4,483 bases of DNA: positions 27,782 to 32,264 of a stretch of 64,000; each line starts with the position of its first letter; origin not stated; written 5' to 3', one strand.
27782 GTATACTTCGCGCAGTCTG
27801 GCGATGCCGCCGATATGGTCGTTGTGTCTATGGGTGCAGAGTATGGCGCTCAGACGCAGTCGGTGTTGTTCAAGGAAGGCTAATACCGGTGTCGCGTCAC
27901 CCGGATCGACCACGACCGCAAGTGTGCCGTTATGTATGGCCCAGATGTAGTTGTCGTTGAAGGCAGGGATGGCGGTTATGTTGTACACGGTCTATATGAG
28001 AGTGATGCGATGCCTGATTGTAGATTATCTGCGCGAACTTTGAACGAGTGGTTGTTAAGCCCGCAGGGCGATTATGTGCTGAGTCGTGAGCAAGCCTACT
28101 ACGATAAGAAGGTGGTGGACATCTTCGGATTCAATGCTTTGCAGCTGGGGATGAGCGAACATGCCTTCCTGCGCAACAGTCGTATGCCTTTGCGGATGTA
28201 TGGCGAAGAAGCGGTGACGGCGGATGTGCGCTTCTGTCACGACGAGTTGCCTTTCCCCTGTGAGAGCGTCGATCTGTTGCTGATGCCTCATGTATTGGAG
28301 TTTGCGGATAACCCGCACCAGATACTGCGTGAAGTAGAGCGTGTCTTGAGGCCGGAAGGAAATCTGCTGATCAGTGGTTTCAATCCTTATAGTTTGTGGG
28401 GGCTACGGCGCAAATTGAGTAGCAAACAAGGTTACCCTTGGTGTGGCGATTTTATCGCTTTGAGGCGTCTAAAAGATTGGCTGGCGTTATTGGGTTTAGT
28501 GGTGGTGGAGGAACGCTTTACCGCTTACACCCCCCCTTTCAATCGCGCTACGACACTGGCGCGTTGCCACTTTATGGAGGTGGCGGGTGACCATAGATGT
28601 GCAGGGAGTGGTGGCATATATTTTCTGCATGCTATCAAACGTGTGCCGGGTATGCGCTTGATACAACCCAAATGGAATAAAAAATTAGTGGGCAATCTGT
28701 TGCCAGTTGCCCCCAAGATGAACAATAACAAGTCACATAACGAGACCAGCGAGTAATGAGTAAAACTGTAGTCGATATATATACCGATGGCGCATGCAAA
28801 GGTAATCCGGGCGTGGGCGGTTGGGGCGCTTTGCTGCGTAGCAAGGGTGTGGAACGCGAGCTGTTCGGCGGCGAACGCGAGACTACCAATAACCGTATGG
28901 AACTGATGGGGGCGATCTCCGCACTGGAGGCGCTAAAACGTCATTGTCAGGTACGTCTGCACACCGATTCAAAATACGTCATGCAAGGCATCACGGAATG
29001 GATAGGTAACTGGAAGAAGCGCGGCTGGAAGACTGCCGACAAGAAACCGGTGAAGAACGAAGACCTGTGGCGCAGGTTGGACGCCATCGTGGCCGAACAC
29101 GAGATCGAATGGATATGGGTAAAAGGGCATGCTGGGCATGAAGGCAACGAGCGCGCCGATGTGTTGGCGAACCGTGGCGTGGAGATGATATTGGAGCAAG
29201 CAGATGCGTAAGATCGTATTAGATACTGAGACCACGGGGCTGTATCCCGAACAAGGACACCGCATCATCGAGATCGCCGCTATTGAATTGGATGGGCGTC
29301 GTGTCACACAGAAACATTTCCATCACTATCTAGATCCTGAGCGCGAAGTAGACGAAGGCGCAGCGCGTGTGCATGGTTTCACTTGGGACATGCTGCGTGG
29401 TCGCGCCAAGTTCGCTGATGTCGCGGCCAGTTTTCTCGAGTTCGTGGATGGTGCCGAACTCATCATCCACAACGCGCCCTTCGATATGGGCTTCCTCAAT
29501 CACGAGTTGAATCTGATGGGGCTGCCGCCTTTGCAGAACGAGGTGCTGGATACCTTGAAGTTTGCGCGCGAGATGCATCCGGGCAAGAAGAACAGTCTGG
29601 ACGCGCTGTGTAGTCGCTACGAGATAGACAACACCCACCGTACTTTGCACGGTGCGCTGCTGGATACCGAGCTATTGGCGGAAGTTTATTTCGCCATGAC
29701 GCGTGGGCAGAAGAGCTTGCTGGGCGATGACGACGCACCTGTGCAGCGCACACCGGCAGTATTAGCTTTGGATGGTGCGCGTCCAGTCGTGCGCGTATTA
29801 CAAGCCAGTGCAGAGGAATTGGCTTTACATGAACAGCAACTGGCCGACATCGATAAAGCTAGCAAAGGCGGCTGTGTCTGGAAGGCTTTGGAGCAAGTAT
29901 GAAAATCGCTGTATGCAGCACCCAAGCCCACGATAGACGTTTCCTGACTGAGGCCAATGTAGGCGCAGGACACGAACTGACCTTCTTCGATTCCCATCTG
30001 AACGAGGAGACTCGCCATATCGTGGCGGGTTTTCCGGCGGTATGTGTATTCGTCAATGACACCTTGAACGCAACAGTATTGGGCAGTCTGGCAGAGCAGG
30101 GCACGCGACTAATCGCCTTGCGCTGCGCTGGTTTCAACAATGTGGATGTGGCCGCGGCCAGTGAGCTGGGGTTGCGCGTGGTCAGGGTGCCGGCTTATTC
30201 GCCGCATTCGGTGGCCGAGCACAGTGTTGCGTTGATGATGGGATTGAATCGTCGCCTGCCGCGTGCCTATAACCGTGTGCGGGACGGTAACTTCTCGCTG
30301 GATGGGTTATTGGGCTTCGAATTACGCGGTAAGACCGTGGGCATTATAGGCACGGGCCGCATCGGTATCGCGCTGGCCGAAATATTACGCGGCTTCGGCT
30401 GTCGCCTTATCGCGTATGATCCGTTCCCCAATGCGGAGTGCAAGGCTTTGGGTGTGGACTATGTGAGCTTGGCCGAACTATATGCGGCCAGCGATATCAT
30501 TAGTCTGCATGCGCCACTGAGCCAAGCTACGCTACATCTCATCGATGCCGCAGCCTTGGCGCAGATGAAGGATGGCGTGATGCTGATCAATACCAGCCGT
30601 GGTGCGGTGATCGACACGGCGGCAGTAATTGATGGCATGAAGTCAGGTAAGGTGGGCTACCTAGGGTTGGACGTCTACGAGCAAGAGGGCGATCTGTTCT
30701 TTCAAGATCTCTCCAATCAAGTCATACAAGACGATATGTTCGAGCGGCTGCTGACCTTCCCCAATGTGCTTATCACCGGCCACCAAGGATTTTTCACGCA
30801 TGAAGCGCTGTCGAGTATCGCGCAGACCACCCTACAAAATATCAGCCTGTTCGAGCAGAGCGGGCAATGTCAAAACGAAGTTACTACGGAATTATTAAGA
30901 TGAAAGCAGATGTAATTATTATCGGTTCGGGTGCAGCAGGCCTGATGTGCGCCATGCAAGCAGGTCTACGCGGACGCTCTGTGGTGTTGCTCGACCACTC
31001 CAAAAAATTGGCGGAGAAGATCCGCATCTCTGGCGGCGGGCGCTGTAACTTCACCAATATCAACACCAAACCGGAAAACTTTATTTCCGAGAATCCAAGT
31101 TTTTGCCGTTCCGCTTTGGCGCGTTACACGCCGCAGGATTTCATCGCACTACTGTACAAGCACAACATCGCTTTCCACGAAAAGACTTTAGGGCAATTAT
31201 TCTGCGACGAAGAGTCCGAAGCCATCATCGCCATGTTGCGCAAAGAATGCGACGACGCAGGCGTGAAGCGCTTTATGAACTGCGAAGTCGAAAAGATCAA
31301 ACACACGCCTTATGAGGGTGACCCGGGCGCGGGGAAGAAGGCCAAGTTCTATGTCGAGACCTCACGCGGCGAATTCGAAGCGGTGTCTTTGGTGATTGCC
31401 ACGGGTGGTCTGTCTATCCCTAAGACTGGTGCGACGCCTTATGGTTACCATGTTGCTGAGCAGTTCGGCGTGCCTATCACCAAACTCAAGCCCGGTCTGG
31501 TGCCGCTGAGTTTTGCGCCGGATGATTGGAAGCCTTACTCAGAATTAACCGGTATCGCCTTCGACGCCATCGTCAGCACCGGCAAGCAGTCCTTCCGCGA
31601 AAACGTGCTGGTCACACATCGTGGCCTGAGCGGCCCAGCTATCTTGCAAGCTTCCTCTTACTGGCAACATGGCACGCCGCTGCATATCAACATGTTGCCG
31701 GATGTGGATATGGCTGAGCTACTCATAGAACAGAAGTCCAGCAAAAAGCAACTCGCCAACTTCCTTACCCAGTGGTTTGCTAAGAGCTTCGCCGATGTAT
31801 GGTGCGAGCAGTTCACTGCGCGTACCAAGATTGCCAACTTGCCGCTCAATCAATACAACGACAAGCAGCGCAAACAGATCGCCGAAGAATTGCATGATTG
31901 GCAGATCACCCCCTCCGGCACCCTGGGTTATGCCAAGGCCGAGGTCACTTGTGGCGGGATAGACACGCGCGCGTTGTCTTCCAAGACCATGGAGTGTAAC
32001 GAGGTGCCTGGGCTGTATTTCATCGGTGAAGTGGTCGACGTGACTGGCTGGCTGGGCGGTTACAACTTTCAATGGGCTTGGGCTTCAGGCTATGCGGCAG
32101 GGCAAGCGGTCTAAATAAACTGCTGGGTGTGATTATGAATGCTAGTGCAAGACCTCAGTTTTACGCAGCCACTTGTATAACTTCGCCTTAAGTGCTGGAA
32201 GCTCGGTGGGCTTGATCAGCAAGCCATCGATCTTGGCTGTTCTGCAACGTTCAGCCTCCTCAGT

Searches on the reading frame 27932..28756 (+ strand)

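Call 44: search_protein_families(library=pfam, proteins=[window:27932-28756:+], max_evalue=0.001)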
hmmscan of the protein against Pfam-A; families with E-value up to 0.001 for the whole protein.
window:27932-28756:+ (274 aa): 5 families
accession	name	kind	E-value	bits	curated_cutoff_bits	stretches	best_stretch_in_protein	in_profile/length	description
PF08241.18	Methyltransf_11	-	3.4e-10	40.9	21.2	1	100-147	52-95/95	Methyltransferase domain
PF13489.12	Methyltransf_23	-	3.2e-05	24.1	27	1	97-193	66-163/164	Methyltransferase domain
PF13847.12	Methyltransf_31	-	0.00037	20.6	27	1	102-151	63-113/145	Methyltransferase domain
PF08242.18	Methyltransf_12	-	0.00041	21.5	30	1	103-145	59-98/98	Methyltransferase domain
PF13649.12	Methyltransf_25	-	0.00066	20.8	27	0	104-143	56-97/97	Methyltransferase domain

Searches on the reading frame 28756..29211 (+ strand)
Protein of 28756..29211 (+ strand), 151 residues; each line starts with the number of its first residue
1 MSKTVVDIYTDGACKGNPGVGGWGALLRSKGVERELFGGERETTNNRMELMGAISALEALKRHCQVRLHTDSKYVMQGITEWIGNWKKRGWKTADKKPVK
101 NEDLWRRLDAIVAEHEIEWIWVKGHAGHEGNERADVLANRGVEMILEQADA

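Call 44: search_protein_families(library=pfam, proteins=[window:28756-29211:+], max_evalue=0.001)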
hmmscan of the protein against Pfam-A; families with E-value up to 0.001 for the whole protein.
window:28756-29211:+ (151 aa): 1 family
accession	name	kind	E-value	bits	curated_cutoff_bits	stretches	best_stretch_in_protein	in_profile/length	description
PF00075.30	RNase_H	-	8.4e-50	169.1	25.8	1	6-142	4-140/141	RNase H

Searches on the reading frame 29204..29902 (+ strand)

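Call 44: search_protein_families(library=pfam, proteins=[window:29204-29902:+], max_evalue=0.001)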
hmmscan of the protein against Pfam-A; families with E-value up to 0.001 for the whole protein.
window:29204-29902:+ (232 aa): 3 families
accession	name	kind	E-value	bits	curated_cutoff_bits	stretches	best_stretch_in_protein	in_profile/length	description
PF00929.31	RNase_T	-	1.8e-38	133.1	24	1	4-162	1-164/164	Exonuclease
PF13482.12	RNase_H_2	-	1e-05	26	22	1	6-150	3-124/165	RNase_H superfamily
PF16473.11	Rv2179c-like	-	0.00023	21.4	27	1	3-158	2-173/177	3'-5' exoribonuclease Rv2179c-like domain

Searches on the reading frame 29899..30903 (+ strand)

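Call 44: search_protein_families(library=pfam, proteins=[window:29899-30903:+], max_evalue=0.001)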
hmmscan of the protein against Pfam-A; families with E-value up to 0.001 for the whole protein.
window:29899-30903:+ (334 aa): 4 families
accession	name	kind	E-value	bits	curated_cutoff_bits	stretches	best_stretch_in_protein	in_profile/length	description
PF02826.25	2-Hacid_dh_C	-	2.1e-54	184.1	25.1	1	110-297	1-178/178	D-isomer specific 2-hydroxyacid dehydrogenase, NAD binding domain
PF00389.36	2-Hacid_dh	-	4.2e-32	111.1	24.6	1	4-328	2-133/134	D-isomer specific 2-hydroxyacid dehydrogenase, catalytic domain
PF03446.21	NAD_binding_2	-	0.00032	21.2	21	1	146-257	1-117/161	NAD binding domain of 6-phosphogluconate dehydrogenase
PF22660.2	RS_preATP-grasp-like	-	0.00047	20.9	27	0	145-201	2-66/98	Ribonucleotide synthetase preATP-grasp domain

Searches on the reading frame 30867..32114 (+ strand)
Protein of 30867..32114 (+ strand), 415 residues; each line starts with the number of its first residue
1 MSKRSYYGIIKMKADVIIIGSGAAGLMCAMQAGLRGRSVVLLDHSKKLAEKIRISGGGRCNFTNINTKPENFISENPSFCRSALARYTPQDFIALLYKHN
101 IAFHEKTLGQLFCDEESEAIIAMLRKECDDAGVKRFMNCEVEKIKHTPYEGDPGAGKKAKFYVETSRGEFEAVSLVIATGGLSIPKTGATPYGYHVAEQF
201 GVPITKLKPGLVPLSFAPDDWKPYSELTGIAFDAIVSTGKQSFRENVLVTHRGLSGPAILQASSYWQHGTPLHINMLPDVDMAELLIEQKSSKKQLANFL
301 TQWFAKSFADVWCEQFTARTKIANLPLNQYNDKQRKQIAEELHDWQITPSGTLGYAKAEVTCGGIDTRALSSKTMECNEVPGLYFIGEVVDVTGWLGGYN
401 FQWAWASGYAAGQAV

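Call 75: search_protein_families(library=ncbifam, proteins=[window:30867-32114:+], max_evalue=1e-10)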
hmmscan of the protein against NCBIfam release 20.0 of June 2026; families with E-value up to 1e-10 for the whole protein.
window:30867-32114:+ (415 aa): 2 families
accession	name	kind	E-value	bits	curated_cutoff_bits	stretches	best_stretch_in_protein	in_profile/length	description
TIGR00275.1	TIGR00275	subfamily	1e-119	400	183.8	1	16-413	1-401/401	aminoacetone oxidase family FAD-binding enzyme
TIGR03862.1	flavo_PP4765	subfamily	6.2e-15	54.9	242.65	1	155-415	113-371/376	TIGR03862 family flavoprotein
